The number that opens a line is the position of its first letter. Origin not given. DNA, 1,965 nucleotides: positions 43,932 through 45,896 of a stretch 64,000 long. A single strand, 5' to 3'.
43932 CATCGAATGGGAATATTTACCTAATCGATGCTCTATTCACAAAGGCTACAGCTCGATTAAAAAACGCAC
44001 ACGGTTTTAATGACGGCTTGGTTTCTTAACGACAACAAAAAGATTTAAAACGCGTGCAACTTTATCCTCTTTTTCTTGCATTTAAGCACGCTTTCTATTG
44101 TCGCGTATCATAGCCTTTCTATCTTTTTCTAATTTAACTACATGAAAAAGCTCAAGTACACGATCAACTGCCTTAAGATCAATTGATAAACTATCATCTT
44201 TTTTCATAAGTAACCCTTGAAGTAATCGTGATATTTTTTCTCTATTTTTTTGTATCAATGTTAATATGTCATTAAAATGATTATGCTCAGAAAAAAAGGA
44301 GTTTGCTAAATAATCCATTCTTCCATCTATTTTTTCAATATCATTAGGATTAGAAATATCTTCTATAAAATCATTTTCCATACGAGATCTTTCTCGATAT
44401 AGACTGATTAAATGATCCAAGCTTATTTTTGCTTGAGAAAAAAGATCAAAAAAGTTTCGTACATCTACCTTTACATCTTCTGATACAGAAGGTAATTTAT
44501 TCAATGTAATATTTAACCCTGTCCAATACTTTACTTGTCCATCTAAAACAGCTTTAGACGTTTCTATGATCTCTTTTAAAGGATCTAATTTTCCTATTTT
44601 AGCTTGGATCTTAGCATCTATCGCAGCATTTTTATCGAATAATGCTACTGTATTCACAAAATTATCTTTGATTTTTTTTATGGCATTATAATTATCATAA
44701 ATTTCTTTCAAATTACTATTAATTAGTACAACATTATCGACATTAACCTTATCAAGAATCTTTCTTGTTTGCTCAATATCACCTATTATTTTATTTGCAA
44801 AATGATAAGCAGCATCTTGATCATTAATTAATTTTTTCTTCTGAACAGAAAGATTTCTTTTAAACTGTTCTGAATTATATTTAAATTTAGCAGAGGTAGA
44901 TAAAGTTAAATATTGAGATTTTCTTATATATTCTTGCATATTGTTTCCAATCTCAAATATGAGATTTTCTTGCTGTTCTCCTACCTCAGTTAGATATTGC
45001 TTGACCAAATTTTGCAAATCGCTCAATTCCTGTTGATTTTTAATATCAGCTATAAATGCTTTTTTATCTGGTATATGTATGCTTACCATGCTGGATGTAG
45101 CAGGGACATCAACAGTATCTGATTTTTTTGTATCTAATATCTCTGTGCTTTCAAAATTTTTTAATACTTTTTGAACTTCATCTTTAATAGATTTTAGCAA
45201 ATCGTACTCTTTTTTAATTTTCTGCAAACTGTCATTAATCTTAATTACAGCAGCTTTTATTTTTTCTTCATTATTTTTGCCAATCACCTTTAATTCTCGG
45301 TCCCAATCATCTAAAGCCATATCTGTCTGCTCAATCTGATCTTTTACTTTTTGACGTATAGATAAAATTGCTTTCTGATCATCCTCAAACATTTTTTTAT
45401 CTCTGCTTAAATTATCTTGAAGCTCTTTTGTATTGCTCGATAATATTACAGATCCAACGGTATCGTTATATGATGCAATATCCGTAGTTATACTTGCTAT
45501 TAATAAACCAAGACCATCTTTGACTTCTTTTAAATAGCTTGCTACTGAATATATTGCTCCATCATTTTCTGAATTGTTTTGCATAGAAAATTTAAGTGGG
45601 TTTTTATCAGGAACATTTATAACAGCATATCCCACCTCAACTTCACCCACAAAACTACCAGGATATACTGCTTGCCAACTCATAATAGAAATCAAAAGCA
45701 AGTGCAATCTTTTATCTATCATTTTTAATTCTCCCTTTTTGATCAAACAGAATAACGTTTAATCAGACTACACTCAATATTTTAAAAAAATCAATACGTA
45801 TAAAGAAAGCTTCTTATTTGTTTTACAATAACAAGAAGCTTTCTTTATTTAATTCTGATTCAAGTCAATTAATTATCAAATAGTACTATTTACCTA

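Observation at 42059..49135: Tandem array of four paralogous signal-peptide coiled-coil genes with conserved ends and variable cores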

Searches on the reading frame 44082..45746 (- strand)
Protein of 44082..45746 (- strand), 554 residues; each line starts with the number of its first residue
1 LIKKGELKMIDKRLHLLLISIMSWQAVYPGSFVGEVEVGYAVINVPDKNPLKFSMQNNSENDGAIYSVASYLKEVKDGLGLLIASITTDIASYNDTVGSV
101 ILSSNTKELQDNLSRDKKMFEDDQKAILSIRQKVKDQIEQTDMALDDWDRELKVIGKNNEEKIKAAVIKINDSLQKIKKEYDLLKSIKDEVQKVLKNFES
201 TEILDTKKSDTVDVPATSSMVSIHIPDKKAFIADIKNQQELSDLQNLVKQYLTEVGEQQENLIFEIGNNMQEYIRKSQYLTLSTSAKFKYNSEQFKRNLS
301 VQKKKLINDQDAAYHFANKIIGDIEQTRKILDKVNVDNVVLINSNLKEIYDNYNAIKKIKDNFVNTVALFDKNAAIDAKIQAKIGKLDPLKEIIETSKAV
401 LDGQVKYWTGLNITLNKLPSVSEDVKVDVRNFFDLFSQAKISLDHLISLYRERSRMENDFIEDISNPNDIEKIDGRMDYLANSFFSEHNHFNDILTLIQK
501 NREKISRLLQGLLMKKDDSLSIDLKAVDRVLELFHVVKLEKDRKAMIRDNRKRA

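Call 3: search_protein_families(library=pfam, proteins=[window:44082-45746:-], max_evalue=1)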
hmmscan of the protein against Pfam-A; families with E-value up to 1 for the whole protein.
window:44082-45746:- (554 aa): 2 families
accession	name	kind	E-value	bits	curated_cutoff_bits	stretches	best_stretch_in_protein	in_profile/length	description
PF15307.11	SPACA7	-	0.041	14.6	27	1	184-228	21-62/107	Sperm acrosome-associated protein 7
PF24079.1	UBR4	-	0.34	11.7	27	1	158-254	17-96/125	E3 ubiquitin-protein ligase UBR4-like domain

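Call 4: search_protein_families(library=ncbifam, proteins=[window:44082-45746:-], max_evalue=1)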
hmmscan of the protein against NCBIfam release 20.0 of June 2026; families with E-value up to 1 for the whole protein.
window:44082-45746:- (554 aa): 1 family
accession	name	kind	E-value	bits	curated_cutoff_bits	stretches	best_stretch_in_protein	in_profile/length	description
NF001415.0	PRK00292.1-2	equivalog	0.12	11.6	333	1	224-312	28-113/346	glucokinase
